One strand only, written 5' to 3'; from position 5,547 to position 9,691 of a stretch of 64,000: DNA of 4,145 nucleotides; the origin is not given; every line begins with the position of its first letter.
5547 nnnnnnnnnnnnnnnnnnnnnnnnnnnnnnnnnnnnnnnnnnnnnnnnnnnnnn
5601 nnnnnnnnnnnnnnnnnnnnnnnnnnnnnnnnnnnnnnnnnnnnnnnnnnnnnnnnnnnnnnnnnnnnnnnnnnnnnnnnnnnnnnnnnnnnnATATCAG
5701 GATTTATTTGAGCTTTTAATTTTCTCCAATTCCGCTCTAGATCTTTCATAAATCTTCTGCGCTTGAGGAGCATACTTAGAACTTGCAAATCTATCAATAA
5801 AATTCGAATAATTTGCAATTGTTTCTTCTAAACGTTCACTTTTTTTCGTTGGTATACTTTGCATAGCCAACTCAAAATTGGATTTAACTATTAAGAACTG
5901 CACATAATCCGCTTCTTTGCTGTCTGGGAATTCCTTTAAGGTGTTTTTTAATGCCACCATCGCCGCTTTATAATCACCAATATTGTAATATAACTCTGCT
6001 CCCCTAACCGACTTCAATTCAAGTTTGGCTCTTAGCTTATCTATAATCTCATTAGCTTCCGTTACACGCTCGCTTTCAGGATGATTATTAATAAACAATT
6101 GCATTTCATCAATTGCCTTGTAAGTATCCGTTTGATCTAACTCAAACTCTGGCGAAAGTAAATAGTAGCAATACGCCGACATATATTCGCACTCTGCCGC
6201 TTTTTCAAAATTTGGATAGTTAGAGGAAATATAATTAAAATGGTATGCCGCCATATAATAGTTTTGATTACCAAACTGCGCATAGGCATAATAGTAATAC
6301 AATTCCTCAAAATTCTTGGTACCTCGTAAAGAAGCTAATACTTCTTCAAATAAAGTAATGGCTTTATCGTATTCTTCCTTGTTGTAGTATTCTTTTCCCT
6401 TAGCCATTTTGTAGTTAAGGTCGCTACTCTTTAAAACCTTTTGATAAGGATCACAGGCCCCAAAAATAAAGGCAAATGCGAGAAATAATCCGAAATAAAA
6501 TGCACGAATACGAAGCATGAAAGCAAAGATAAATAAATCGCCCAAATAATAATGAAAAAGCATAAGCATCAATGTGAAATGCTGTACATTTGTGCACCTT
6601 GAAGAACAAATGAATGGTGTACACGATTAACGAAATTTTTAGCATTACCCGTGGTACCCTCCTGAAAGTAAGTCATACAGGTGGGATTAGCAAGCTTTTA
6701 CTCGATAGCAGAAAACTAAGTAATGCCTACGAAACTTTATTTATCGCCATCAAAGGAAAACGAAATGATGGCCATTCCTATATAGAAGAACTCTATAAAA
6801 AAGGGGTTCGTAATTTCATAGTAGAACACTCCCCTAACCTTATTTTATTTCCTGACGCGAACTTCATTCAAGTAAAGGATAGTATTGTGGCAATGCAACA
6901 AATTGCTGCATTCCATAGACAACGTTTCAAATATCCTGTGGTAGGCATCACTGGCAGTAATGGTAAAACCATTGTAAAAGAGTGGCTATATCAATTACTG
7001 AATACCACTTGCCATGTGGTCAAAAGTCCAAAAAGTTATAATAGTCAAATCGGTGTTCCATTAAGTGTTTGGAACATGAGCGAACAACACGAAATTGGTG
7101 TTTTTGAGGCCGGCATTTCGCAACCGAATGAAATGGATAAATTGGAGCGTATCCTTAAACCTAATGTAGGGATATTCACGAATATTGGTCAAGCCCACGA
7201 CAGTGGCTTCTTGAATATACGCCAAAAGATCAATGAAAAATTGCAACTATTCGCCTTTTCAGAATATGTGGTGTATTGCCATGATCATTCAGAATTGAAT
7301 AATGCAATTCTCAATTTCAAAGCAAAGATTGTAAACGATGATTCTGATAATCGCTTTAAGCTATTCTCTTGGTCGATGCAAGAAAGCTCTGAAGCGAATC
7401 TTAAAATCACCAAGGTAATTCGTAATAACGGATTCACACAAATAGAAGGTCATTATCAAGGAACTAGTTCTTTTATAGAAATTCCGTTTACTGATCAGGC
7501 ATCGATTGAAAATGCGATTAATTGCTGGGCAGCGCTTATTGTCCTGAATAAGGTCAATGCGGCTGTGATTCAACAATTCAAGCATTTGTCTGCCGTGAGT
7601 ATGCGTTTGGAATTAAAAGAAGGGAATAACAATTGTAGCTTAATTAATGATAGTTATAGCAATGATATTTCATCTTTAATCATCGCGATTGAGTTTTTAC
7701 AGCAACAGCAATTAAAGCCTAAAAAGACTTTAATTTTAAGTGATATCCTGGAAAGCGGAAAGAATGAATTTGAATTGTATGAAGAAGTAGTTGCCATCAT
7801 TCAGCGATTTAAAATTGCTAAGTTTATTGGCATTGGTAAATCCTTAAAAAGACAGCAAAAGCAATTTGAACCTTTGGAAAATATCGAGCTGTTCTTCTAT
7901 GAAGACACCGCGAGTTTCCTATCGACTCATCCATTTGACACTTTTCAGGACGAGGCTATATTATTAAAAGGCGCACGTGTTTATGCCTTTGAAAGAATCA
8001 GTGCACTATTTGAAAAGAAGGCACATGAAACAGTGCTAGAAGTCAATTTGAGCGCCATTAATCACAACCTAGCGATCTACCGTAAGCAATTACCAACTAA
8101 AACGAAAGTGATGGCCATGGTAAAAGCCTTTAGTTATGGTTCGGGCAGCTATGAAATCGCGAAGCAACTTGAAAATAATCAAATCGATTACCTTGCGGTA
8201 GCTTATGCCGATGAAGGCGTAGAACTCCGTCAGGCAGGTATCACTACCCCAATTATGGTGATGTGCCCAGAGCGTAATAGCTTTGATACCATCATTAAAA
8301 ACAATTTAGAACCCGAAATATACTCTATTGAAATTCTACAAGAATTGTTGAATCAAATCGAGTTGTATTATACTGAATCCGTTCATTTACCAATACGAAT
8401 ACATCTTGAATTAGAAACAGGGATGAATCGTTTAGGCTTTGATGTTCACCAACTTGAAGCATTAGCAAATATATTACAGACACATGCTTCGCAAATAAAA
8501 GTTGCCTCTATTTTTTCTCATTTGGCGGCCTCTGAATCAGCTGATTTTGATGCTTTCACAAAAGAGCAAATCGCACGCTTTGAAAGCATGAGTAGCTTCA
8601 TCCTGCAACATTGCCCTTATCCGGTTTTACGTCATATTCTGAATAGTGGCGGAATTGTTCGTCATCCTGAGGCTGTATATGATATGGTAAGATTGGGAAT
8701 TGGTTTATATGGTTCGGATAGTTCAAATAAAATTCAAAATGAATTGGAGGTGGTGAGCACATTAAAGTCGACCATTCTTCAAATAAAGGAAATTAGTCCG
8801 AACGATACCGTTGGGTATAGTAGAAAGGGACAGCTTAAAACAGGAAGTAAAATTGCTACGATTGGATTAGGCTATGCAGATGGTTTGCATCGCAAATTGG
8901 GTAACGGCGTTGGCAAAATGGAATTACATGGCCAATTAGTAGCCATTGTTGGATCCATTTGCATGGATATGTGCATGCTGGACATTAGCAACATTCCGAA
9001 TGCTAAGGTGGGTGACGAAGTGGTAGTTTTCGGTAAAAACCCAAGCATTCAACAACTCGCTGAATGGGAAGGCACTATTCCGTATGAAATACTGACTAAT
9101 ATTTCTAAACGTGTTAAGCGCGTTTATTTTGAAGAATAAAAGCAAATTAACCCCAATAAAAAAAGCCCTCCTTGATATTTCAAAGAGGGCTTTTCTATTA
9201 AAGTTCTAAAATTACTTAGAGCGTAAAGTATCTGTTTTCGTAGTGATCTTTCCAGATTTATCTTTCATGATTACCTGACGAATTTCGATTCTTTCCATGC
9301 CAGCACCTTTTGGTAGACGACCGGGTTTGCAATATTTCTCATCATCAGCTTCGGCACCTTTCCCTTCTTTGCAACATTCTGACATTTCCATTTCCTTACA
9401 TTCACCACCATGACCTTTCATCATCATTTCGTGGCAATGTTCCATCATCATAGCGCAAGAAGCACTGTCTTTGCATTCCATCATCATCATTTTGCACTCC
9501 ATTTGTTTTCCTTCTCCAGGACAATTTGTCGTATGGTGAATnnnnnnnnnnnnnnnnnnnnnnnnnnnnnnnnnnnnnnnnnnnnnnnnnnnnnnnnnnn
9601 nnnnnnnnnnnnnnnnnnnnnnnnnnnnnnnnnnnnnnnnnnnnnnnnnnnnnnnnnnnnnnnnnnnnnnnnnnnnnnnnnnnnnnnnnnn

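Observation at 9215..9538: Membrane pyrophosphatase ends in a 108-aa Met/Cys/His-rich tail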

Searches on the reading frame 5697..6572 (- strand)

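Call 10: search_protein_families(library=pfam, proteins=[window:5697-6572:-], max_evalue=0.001)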
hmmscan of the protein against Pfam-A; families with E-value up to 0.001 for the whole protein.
window:5697-6572:- (291 aa): 6 families
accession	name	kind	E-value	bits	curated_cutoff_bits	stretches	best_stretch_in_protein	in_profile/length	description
PF13525.12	YfiO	-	1.2e-16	61.6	25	2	195-276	52-134/203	Outer membrane lipoprotein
PF13174.12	TPR_6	-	4e-10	40.1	26.3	0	192-218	7-33/33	Tetratricopeptide repeat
PF12895.13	ANAPC3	-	1.1e-05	26.1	27.2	0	65-138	2-68/82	Anaphase-promoting complex, cyclosome, subunit 3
PF13432.12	TPR_16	-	7.2e-05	23.6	32.7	0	57-113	2-55/65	Tetratricopeptide repeat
PF13428.12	TPR_14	-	0.00014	22.7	23.5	0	192-221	8-37/44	Tetratricopeptide repeat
PF14559.12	TPR_19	-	0.00024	21.8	25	0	199-237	5-45/68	Tetratricopeptide repeat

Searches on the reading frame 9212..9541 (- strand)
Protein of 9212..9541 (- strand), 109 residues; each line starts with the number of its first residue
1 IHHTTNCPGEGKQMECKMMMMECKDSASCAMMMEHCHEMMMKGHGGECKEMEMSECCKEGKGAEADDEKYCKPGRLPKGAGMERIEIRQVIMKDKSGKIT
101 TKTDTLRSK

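Call 3: search_protein_families(library=pfam, proteins=[window:9212-9541:-], max_evalue=1)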
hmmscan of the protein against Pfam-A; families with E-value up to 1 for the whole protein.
window:9212-9541:- (109 aa): 0 families
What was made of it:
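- On OmpA-like peptidoglycan-binding C-terminal domain (PF00691), as in related M-PPases: There is no match in our tail (call 3).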

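Call 4: search_protein_families(library=ncbifam, proteins=[window:9212-9541:-], max_evalue=1)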
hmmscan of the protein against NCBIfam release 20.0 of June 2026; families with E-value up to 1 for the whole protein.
window:9212-9541:- (109 aa): 0 families
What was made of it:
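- Closest known: M-PPases with a C-terminal OmpA-like domain. Different: Our tail has no OmpA domain or any other recognised fold (calls 3, 4).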

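Call 13: find_homologous_proteins(query=window:9215-9538:-, max_evalue=0.01)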
Query seq(108 aa): no candidate shares three 5-residue words with the query. No homologue found.
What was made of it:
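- Tried and rejected: Word-index homologue search with the tail alone (call 13).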

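Call 20: search_protein_representatives(protein=window:9215-9538:-)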
Query: 108 residues. Proteins with E-value up to 0.001 (for the whole library): 1; up to 1e-10: 1; up to 1e-30: 0. The best 1 are listed.
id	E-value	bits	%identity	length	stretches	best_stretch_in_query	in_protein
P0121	1.8e-20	89.3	33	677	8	2-49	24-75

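Call 24: search_solved_structures(query=window:9215-9538:-, max_evalue=10, show_alignments=2)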
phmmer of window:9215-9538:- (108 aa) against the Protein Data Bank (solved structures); distinct sequences matched with E-value up to 10: 1.
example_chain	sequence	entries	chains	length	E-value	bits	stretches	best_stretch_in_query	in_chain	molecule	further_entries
6jlq_C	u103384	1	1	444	0.61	13.6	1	33-97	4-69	WD repeat-containing protein 20,highly similar to WD repeat protein 20,WD repeat-containin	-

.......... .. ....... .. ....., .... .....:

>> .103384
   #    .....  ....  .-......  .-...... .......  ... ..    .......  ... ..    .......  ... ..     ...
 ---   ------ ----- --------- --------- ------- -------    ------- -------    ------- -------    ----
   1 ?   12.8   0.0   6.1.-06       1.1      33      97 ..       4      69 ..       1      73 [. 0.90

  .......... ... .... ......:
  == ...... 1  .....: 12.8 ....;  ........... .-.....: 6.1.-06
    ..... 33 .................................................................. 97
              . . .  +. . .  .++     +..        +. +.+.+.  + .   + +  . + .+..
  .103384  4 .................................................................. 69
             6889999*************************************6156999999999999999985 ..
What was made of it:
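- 9215..9538 (-): The 108-residue C-terminal tail (residues 711-818), the finding itself. There is no Pfam, NCBIfam or PDB match (calls 3, 4, 24).
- On SilE/PcoE periplasmic metal sponges: The tail has no Pfam or NCBIfam family hit, and the phmmer and PDB searches returned no such protein (calls 3, 4, 20, 24).
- Closest known: SilE / PcoE and the disordered Met/His-rich region of PcoB. Different: There is no sequence homology (calls 20, 24).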

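Call 42: find_related_loci(query=window:9215-9538:-, collection=metagenome_contigs, flank=4000)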
Query window:9215-9538:- (108 aa) in metagenome_contigs; peptide patterns used: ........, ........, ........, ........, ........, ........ (x = any residue, [..] = any of these).
110 stretches matched a pattern; 2 encode a relative of the query (tblastn E <= 1e-3); 1 distinct loci.
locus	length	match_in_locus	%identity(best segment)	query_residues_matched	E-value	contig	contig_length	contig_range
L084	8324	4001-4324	96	1-108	7e-69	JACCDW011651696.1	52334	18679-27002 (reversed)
